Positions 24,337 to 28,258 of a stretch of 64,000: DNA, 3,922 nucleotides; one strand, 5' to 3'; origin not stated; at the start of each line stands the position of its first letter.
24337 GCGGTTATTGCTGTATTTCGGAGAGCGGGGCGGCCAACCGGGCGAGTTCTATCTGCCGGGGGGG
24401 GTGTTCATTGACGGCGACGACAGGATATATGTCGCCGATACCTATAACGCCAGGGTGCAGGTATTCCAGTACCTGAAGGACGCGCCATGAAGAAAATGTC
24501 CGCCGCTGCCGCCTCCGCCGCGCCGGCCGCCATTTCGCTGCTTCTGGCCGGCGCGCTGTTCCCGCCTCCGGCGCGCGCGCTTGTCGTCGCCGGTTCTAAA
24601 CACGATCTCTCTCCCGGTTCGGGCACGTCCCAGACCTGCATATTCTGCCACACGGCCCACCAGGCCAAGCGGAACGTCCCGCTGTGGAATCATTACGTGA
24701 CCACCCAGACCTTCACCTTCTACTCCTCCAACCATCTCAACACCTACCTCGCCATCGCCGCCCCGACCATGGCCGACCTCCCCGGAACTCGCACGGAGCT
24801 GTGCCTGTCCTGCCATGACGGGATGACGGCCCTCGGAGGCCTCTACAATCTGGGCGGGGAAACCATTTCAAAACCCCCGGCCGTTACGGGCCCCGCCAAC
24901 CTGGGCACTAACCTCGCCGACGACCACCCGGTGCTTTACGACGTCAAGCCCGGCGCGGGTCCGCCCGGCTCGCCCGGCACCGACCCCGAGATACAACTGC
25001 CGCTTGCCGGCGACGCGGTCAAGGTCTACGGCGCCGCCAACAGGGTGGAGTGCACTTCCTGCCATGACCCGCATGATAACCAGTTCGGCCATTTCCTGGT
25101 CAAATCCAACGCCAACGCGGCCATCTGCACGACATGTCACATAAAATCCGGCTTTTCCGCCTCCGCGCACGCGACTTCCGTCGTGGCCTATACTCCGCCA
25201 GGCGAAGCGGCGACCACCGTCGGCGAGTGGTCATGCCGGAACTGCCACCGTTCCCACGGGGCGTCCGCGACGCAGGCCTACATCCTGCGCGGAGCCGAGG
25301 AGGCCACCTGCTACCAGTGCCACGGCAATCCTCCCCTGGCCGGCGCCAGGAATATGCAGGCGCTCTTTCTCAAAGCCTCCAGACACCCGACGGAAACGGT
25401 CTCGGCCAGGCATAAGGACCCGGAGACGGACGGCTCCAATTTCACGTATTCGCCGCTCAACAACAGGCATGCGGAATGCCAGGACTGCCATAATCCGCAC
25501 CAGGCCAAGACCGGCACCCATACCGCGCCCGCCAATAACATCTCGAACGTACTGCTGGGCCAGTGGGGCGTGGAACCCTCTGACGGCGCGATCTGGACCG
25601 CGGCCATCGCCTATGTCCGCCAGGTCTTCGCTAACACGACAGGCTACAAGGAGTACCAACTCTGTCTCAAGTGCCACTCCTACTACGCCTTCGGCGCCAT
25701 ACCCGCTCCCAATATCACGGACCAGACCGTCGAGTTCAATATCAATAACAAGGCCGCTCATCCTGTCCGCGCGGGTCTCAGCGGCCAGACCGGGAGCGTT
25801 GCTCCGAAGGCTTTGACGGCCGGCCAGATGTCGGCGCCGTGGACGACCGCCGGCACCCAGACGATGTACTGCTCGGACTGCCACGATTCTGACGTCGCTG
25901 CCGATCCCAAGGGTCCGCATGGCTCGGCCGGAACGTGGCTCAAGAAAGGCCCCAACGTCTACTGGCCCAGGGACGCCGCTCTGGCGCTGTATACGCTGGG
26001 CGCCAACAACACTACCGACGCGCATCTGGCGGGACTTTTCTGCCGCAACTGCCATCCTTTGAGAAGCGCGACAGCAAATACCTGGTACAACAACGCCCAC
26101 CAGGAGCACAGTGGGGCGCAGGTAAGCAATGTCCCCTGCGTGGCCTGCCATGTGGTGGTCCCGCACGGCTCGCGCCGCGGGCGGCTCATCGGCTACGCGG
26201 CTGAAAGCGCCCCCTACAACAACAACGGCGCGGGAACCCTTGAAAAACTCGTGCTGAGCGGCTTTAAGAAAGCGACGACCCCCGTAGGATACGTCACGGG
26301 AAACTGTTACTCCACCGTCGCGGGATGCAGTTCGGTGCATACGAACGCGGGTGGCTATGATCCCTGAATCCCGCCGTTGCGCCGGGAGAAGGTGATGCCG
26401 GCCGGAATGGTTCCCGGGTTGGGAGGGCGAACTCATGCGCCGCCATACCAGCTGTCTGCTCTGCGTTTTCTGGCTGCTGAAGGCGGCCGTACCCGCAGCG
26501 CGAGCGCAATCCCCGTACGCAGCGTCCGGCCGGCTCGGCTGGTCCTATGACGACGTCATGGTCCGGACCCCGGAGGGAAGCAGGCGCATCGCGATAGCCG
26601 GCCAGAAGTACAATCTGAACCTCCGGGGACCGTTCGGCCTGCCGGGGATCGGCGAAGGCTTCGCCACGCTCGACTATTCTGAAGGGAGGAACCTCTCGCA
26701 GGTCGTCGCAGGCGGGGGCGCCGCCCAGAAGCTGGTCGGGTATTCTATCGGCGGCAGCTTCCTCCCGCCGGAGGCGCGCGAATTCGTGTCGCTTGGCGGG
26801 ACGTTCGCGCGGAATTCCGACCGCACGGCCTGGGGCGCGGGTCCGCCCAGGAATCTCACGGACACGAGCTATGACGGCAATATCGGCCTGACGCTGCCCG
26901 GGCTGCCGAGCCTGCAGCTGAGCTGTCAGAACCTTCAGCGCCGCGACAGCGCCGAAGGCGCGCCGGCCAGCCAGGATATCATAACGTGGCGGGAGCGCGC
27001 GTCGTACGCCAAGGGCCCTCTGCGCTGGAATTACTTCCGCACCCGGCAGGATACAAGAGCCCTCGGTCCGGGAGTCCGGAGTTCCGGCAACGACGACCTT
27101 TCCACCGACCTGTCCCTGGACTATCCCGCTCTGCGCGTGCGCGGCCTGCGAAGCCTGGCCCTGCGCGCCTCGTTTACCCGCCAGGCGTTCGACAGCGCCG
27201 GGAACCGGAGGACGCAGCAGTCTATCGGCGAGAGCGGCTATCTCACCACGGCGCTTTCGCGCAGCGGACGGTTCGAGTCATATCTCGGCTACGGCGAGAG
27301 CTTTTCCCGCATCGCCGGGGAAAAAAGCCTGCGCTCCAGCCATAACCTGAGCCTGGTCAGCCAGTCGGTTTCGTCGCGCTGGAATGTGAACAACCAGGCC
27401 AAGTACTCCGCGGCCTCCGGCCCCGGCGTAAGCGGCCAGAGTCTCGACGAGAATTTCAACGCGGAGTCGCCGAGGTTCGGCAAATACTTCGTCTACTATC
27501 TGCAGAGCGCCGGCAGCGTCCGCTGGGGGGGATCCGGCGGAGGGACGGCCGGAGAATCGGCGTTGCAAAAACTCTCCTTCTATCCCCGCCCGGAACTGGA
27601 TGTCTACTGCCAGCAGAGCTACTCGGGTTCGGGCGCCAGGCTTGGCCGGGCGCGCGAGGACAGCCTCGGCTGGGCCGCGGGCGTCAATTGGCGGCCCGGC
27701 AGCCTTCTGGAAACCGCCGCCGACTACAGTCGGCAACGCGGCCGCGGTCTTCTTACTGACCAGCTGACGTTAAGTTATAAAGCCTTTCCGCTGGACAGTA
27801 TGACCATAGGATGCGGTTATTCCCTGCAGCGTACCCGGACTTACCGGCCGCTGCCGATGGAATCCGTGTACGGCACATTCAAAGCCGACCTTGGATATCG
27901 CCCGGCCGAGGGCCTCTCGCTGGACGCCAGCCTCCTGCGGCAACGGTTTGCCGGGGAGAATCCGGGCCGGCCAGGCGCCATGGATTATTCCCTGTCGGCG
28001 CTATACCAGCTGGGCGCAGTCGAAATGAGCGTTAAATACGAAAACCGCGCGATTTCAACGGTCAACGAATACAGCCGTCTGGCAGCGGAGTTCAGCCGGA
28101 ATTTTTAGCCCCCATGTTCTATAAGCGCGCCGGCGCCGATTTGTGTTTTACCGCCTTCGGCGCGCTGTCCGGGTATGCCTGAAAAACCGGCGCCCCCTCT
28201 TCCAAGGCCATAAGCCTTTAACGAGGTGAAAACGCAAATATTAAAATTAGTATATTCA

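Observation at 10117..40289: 30-kb sigma-54-wired supercluster of multihaem cytochromes, NHL beta-propellers and large beta-barrels: candidate undescribed outer-membrane or extracellular electron-transfer system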

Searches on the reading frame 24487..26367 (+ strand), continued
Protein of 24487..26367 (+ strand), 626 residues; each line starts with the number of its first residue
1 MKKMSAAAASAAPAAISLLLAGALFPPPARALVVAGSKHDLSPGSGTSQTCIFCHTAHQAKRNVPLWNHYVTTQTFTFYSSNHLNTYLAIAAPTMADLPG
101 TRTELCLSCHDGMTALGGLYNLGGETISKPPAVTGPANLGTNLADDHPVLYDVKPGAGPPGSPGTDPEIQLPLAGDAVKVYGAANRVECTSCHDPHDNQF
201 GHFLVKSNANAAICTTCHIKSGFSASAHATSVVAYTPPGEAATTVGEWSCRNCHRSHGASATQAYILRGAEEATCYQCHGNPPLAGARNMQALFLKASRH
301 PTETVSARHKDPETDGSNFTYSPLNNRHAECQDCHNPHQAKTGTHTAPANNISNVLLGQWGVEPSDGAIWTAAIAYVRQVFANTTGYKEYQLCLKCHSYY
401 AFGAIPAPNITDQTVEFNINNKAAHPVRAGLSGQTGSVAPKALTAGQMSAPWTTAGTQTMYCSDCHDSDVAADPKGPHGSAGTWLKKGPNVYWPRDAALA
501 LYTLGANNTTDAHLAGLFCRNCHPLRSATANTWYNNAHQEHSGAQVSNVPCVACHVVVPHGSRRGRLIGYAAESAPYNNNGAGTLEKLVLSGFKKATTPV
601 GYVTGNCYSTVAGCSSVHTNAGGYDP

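Call 101: find_encoding_contigs(protein=P0007, flank=10000, max_places=1)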
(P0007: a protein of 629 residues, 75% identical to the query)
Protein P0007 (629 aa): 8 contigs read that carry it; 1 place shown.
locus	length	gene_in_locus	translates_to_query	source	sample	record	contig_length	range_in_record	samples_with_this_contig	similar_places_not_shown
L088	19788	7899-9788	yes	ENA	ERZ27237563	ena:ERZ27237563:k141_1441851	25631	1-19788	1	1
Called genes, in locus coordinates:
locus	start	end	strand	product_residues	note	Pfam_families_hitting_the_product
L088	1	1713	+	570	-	?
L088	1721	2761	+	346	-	PF05140:ResB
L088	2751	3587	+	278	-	PF01578:Cytochrom_C_asm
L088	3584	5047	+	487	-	PF02310:B12-binding, PF04055:Radical_SAM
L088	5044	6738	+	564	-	-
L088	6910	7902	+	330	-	PF08450:SGL (faint), PF25021:TEN_NHL (faint), PF17170:DUF5128 (faint), PF01436:NHL (weak)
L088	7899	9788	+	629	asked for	PF03264:Cytochrom_NNT (faint), PF14522:Cytochrome_C7 (faint), PF14537:Cytochrom_c3_2 (faint), PF09699:Paired_CXXCH_1 (weak)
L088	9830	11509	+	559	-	-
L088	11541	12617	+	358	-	PF01436:NHL (faint), PF08450:SGL (faint), PF25021:TEN_NHL (faint), PF06739:SBBP (faint), PF17170:DUF5128 (weak)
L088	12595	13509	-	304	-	PF00126:HTH_1, PF03466:LysR_substrate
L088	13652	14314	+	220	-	PF14522:Cytochrome_C7 (faint), PF09699:Paired_CXXCH_1 (weak)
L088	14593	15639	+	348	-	PF05140:ResB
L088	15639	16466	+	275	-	PF01578:Cytochrom_C_asm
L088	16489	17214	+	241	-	-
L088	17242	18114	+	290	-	PF01578:Cytochrom_C_asm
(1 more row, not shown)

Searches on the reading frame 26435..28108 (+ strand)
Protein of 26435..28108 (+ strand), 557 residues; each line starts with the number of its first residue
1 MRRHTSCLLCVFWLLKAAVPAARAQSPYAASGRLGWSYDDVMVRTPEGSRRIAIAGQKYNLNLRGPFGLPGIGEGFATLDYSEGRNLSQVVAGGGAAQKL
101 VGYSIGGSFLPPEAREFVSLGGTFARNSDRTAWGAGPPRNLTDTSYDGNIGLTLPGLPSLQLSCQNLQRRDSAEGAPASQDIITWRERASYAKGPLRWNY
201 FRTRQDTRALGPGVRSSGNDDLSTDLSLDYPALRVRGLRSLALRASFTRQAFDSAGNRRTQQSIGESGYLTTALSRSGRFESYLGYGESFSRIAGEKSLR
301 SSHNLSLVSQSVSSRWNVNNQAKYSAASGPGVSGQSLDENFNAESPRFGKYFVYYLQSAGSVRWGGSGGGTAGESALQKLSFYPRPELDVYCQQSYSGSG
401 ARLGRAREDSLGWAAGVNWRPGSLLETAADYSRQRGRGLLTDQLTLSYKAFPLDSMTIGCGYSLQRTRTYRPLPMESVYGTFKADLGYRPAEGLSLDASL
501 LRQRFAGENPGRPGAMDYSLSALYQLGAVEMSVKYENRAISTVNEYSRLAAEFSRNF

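Call 5: search_protein_families(library=pfam, proteins=[window:26435-28108:+], max_evalue=0.01)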
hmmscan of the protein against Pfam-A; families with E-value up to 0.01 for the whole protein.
window:26435-28108:+ (557 aa): 0 families

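Call 9: search_protein_families(library=ncbifam, proteins=[window:26435-28108:+], max_evalue=0.01)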
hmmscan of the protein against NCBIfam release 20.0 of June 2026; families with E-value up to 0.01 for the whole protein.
window:26435-28108:+ (557 aa): 0 families

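Call 17: find_encoding_contigs(protein=window:26435-28108:+, flank=2000, max_places=4)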
Protein window:26435-28108:+ (557 aa): 14 contigs read that carry it; 4 places shown.
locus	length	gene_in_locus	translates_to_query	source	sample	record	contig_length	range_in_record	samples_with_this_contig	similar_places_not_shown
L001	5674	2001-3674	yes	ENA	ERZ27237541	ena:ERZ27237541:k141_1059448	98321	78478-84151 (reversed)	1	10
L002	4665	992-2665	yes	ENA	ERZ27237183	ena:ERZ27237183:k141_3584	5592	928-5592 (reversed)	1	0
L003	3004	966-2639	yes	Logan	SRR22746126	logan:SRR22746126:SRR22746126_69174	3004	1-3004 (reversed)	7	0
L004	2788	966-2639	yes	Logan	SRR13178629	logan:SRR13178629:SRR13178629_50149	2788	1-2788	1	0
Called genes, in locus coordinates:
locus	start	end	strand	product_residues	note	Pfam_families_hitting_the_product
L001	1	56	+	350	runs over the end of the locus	PF08450:SGL (faint), PF25021:TEN_NHL (faint), PF17170:DUF5128 (faint), PF01436:NHL (weak)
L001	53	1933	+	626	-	PF14522:Cytochrome_C7 (faint), PF14537:Cytochrom_c3_2 (faint), PF22113:Mtrc-MtrF_II-IV_dom (faint), PF09699:Paired_CXXCH_1 (weak)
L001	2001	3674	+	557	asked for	-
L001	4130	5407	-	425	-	PF05201:GlutR_N, PF01488:Shikimate_DH, PF00745:GlutR_dimer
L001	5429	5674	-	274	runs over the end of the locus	PF01578:Cytochrom_C_asm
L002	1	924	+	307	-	?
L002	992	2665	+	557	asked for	-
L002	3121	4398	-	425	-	PF05201:GlutR_N, PF01488:Shikimate_DH, PF00745:GlutR_dimer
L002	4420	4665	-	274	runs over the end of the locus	PF01578:Cytochrom_C_asm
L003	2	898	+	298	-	?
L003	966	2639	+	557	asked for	-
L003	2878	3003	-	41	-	?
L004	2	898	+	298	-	?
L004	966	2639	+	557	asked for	-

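Call 18: find_homologous_proteins(query=window:26435-28108:+)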
Query window:26435-28108:+ (557 aa): 4 proteins with E <= 0.001 among 8000 candidates.
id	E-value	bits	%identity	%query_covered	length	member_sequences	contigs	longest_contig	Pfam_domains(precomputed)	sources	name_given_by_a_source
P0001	0.0e+0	1243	100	100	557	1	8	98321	-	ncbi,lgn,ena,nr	ncbi:MAG: hypothetical protein M0025_12135 [Elusimicrobia bacterium]|nr:hypothetical protein [Elusim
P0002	3.0e-193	662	58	99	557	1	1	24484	-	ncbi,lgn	-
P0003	2.1e-192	659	58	98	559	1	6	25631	-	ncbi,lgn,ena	-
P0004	1.4e-185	637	57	98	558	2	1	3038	-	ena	-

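Call 55: predict_structure(alignment_id=A2)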
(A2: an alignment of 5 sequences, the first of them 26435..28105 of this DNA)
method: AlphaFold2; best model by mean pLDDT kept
length: 557 residues; sequences in the alignment: 5
mean_pLDDT: 40.4   pTM: 0.34
mean pLDDT of the five models: 40.4, 39.4, 34.4, 34.4, 26.9
residues with pLDDT >= 90: 0; 70-90: 31; 50-70: 98; < 50: 428
segments of 3 or more residues with pLDDT < 50: 1-37, 54-89, 91-98, 132-135, 222-557
pLDDT, mean of each block of 10 residues (from residue 1): 33 31 26 43 56 46 34 29 42 44 58 56 67 52 70 56 76 60 73 54 71 56 45 31 34 36 35 35 35 34 39 42 41 39 38 35 32 29 31 28 25 21 29 35 31 28 26 27 25 33 38 39 34 34 33 28
secondary structure, 60 per line:
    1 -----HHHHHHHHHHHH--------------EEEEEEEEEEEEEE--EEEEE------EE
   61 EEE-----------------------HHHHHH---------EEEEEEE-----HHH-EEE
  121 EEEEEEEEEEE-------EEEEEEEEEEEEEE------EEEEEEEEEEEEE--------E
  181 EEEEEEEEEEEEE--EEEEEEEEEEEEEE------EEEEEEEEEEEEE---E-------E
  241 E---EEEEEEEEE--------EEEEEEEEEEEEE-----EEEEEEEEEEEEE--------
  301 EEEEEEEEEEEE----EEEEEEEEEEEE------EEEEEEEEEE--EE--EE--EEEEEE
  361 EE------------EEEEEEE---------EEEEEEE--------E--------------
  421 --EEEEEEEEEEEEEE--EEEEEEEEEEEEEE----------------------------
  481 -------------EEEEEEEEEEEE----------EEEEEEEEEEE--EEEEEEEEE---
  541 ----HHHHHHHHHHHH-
elements in order: H6-17 E32-45 E48-52 E59-63 H87-92 E102-108 E118-131 E139-152 E159-171 E180-193 E196-209 E216-228 E245-253 E262-274 E280-292 E301-312 E317-328 E335-344 E355-362 E375-381 E391-397 E423-436 E439-452 E494-505 E516-526 E529-537 H545-556

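Call 85: fold_search(model_id=the predicted structure, library=pdb)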
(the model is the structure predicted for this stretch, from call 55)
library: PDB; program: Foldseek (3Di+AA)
matches with E <= 10: 349; with E <= 0.001: 0
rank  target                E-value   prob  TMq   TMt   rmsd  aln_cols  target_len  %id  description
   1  9dis_B                2.4e-03  0.82  0.18  0.16  28.5       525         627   10  Cryo-EM structure of the heme/hemoglobin transporter ChuA, in complex with de novo designed binder H3 (released 2025-05-21)
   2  8ypt_C                1.1e-02  0.38  0.13  0.08  31.9       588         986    7  Cryo-EM structure of BfUbb-ButCD complex (released 2024-09-25)
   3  1xkw                  2.5e-02  0.44  0.16  0.14  30.7       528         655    7  Pyochelin outer membrane receptor FptA from Pseudomonas aeruginosa (released 2005-10-04)
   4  9oaa_T                3.0e-02  0.35  0.15  0.10  30.4       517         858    9  The structure of TdfH from Neisseria gonorrhoeae (released 2026-01-21)
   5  9hg5_A                5.3e-02  0.18  0.13  0.09  29.5       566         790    9  BAM-SurA complex in the swing-in state with full length BamC resolved (released 2025-04-16)
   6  6slj_A                6.1e-02  0.20  0.15  0.11  29.7       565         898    9  Structure of the RagAB peptide transporter (released 2020-05-20)
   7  3efm                  8.1e-02  0.60  0.20  0.19  29.1       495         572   11  Structure of the alcaligin outer membrane recepteur FauA from Bordetella pertussis (released 2009-03-31)
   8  6sln_B                8.1e-02  0.16  0.13  0.09  29.9       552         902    9  Structure of the RagAB peptide transporter (released 2020-05-20)
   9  8bmx_C                8.5e-02  0.28  0.18  0.16  33.1       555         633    9  Bacteroides thetaiotaomicron B12 TonB dependent transporter in complex with a surface lipoprotein (released 2023-09-20)
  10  6zlu_B                8.5e-02  0.14  0.15  0.11  32.8       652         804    8  Closed-closed state of the Bt1762-Bt1763 levan transport system (released 2020-11-11)
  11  5t3r_D                8.5e-02  0.09  0.10  0.08  31.9       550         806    8  Crystal structure of BT1762-1763 (released 2016-12-14)
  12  5fq7_B                9.3e-02  0.33  0.18  0.12  29.5       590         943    8  Crystal structure of the SusCD complex BT2261-2264 from Bacteroides thetaiotaomicron (released 2016-12-21)
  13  6z8u_A                9.8e-02  0.41  0.20  0.18  28.9       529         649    8  Copper transporter OprC (released 2021-06-09)
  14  8aa4_A                9.8e-02  0.20  0.15  0.10  30.9       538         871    9  SusC components of the dextran utilisation system (utilisome) (released 2023-06-07)
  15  9a36_MODEL_1_A        1.0e-01  0.28  0.16  0.14  28.1       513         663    8  Model of E. coli CirA by in-cell photo-crosslinking MS and deep learning (released 2023-02-24)
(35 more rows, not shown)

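Call 90: search_protein_representatives(alignment_id=A2)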
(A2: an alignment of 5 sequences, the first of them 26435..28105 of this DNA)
Query: 5 sequences, 563 profile positions. Proteins with E-value up to 0.001 (for the whole library): 43; up to 1e-10: 31; up to 1e-30: 22. The best 43 are listed.
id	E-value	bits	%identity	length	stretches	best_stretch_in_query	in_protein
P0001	3.4e-287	970.0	-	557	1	1-563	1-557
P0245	8.9e-212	721.1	-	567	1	4-562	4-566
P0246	1.2e-88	314.6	-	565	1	7-563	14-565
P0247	4.6e-82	292.8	-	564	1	6-563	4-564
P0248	2.2e-81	290.6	-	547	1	13-563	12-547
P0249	8.7e-80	285.3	-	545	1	15-563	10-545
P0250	3.0e-66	240.6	-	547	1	13-562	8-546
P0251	3.7e-64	233.7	-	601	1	29-563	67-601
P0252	5.2e-62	226.6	-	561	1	11-563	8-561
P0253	6.1e-62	226.4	-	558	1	10-563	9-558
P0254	3.4e-61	224.0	-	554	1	13-563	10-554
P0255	2.4e-58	214.5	-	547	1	12-562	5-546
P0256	8.4e-50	186.3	-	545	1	9-562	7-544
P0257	2.1e-49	185.0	-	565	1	8-563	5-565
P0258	2.5e-49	184.8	-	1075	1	29-563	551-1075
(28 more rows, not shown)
